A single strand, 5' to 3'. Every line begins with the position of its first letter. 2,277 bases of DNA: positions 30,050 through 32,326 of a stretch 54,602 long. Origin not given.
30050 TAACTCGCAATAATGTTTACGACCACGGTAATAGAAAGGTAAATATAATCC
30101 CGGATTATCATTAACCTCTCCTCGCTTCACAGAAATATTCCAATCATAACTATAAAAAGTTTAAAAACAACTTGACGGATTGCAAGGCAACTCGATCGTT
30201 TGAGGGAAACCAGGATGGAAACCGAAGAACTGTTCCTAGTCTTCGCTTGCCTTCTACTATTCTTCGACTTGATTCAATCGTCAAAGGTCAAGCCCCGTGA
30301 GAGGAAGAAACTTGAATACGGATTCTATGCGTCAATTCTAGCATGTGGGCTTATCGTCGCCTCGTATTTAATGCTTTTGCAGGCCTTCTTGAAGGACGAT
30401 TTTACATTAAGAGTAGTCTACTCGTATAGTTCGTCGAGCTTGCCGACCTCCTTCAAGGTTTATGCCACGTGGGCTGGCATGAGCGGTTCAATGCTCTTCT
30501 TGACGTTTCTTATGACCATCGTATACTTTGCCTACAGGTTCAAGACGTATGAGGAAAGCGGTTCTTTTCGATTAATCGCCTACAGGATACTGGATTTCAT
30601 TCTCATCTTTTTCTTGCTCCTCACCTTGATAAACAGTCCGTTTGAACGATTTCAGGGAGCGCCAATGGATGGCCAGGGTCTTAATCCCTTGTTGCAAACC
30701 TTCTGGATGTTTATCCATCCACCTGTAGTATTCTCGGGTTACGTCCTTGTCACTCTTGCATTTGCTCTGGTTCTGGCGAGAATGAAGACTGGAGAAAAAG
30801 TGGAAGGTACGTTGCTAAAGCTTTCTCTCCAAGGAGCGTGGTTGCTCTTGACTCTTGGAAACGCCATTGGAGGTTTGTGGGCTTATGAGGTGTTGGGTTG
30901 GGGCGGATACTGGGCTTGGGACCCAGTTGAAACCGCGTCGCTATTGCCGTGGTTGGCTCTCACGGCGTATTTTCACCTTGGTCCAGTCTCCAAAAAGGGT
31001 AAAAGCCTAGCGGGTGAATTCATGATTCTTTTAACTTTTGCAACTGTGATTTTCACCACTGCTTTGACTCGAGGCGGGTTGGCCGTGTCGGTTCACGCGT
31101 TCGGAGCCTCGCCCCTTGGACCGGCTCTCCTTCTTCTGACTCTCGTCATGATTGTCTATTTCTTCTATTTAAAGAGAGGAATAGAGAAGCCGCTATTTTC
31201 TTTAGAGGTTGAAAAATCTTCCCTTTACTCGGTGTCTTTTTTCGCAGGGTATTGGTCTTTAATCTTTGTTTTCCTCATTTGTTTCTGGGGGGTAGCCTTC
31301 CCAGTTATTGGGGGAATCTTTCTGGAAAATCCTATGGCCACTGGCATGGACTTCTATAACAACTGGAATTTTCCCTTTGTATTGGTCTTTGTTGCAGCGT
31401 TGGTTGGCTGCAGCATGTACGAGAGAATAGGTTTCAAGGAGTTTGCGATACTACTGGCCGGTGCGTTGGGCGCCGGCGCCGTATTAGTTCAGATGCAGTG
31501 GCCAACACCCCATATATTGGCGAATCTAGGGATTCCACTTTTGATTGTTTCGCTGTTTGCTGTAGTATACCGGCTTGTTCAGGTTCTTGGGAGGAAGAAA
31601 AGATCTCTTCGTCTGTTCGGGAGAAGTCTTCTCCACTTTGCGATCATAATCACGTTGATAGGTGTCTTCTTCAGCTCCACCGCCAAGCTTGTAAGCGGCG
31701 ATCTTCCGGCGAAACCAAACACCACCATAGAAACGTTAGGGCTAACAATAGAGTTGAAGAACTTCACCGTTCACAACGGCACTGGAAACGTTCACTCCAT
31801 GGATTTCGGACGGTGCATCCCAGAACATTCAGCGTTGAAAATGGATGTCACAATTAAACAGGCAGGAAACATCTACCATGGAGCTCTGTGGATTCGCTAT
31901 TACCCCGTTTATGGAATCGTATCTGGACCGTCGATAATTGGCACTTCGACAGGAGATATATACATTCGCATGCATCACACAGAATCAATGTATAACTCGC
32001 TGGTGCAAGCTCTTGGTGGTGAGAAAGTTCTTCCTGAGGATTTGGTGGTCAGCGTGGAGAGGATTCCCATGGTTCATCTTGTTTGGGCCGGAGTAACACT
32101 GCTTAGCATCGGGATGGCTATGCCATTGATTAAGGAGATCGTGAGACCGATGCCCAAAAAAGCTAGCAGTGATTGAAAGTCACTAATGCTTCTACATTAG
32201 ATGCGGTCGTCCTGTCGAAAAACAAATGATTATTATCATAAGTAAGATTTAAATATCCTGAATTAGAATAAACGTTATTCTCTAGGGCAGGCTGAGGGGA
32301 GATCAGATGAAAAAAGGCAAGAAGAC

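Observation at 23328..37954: Hdr-flanked cytochrome c / menaquinone island: candidate archaeal extracellular electron-transfer system with no recognisable quinol:cytochrome c coupling enzyme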

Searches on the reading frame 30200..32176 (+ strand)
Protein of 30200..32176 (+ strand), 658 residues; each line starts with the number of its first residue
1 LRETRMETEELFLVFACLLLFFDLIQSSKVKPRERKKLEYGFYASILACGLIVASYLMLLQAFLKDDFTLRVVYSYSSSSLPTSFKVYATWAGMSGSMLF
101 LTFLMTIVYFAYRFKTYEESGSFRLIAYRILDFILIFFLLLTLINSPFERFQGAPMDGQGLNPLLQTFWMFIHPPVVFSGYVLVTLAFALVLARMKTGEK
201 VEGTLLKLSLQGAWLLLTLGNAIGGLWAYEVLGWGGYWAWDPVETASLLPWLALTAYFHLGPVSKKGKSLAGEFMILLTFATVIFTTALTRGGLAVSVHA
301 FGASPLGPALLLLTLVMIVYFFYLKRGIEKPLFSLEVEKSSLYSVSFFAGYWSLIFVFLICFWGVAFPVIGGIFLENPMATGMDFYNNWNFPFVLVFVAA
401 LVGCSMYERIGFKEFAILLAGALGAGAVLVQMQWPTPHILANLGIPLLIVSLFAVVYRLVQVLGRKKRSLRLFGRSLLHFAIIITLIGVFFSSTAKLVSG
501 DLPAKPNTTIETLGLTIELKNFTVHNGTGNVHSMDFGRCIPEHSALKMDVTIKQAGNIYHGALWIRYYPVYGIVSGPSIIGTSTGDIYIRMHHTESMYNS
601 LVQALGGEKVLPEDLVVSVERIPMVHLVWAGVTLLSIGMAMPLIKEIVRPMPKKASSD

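Call 4: search_protein_families(library=pfam, proteins=[window:30200-32176:+], max_evalue=0.01)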
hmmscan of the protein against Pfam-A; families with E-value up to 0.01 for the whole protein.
window:30200-32176:+ (658 aa): 1 family
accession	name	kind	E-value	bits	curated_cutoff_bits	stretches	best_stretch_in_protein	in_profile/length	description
PF01578.25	Cytochrom_C_asm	-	4.5e-26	92.2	29.9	1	91-285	1-196/212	Cytochrome C assembly protein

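Call 37: search_protein_families(library=ncbifam, proteins=[window:30200-32176:+], max_evalue=0.01)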
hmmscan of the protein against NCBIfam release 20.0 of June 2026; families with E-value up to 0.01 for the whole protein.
window:30200-32176:+ (658 aa): 4 families
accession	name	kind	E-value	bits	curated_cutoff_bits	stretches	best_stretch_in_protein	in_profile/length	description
TIGR03145.1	cyt_nit_nrfE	subfamily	2.7e-60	204.8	927.3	1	14-640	11-627/631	heme lyase NrfEFG subunit NrfE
TIGR00353.1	nrfE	subfamily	2.3e-57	195.1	569.05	1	56-591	2-535/578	heme lyase CcmF/NrfE family subunit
NF007691.0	PRK10369.1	subfamily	2.6e-45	155.3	394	1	23-495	23-444/573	heme lyase NrfEFG subunit NrfE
TIGR03144.1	cytochr_II_ccsB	equivalog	2e-11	44.1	187.6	1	213-286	167-237/252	c-type cytochrome biogenesis protein CcsB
